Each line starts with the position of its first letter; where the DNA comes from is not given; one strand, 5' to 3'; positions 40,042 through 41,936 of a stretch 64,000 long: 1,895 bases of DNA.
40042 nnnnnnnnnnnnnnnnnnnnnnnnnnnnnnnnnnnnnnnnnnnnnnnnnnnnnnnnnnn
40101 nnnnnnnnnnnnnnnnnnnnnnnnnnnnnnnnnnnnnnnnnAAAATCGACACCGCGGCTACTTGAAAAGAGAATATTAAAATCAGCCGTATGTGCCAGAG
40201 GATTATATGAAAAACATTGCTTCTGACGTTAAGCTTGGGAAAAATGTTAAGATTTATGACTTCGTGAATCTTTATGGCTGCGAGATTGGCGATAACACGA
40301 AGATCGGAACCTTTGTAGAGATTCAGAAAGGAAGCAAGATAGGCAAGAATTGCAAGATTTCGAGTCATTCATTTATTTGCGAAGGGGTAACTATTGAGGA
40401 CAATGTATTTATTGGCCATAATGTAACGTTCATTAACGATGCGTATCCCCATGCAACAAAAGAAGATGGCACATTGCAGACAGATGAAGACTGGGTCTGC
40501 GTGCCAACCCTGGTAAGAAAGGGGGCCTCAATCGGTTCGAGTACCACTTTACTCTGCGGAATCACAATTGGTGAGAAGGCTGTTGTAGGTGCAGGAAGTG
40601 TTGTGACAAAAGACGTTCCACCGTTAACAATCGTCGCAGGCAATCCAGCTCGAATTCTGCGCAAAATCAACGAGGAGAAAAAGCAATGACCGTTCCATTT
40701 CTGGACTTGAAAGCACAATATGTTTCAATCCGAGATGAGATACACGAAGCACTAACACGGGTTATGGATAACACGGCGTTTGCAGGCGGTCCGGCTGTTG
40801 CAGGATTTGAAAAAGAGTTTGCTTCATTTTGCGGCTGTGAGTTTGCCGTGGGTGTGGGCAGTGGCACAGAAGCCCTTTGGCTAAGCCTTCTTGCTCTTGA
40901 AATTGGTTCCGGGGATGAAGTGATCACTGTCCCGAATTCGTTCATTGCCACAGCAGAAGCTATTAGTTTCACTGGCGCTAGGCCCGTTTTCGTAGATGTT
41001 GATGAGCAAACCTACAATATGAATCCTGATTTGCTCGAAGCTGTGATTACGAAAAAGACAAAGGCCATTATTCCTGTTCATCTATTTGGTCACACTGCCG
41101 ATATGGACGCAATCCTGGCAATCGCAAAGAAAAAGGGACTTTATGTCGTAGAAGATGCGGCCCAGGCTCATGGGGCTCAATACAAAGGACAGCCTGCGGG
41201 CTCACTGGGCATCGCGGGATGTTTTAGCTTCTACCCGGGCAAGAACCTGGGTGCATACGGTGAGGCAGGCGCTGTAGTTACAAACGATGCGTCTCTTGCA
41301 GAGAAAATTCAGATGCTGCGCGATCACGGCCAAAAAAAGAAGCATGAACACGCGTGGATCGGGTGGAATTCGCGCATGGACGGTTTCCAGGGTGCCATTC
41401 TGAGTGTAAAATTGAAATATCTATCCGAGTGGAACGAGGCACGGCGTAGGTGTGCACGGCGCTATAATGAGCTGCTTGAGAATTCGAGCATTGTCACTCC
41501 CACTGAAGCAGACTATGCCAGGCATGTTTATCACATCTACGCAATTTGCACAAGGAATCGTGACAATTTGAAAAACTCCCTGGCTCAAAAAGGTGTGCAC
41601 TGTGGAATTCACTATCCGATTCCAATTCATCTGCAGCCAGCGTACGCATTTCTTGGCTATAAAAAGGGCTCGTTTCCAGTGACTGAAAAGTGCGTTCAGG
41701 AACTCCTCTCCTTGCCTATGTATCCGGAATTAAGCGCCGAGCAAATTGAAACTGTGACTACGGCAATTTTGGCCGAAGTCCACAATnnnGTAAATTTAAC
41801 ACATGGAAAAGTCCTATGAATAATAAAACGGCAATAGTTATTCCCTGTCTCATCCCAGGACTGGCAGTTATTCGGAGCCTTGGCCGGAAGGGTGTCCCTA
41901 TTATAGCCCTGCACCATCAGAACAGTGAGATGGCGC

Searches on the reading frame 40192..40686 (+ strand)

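Call 48: search_protein_families(library=pfam, proteins=[window:40192-40686:+], max_evalue=0.01)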
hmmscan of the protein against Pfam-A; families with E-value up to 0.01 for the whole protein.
window:40192-40686:+ (165 aa): 5 families
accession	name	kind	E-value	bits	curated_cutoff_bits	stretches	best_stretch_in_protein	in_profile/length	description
PF00132.30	Hexapep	-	3.6e-29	99.7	27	4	29-62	1-34/36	Bacterial transferase hexapeptide (six repeats)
PF14602.12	Hexapep_2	-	9.4e-12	44.9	27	1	113-140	9-34/34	Hexapeptide repeat of succinyl-transferase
PF25084.1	LbH_EIF2B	-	4.3e-09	36.8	54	1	9-78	18-91/105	EIF2B subunit epsilon LbH domain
PF25087.1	GMPPB_C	-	0.00068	19.7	39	0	42-84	5-46/110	GMPPB C-terminal domain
PF24894.1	Hexapep_GlmU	-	0.006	17.1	23.3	0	46-79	56-88/104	GlmU-like, C-terminal hexapeptide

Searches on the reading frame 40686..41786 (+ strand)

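Call 48: search_protein_families(library=pfam, proteins=[window:40686-41786:+], max_evalue=0.01)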
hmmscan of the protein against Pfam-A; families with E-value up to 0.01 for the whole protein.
window:40686-41786:+ (367 aa): 5 families
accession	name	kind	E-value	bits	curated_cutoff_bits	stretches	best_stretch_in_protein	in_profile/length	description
PF01041.23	DegT_DnrJ_EryC1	-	1.2e-121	406.8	19.8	1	15-361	3-359/360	DegT/DnrJ/EryC1/StrS aminotransferase family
PF01053.26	Cys_Met_Meta_PP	-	7.6e-07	28.5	27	1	34-224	50-239/381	Cys/Met metabolism PLP-dependent enzyme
PF00155.27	Aminotran_1_2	-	1.3e-06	28.3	19.7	1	38-263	44-286/361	Aminotransferase class I and II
PF01212.27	Beta_elim_lyase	-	4.8e-06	26.5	27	1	27-216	23-228/288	Beta-eliminating lyase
PF00266.25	Aminotran_5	-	8.7e-06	25.4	21.5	1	57-163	67-181/371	Aminotransferase class-V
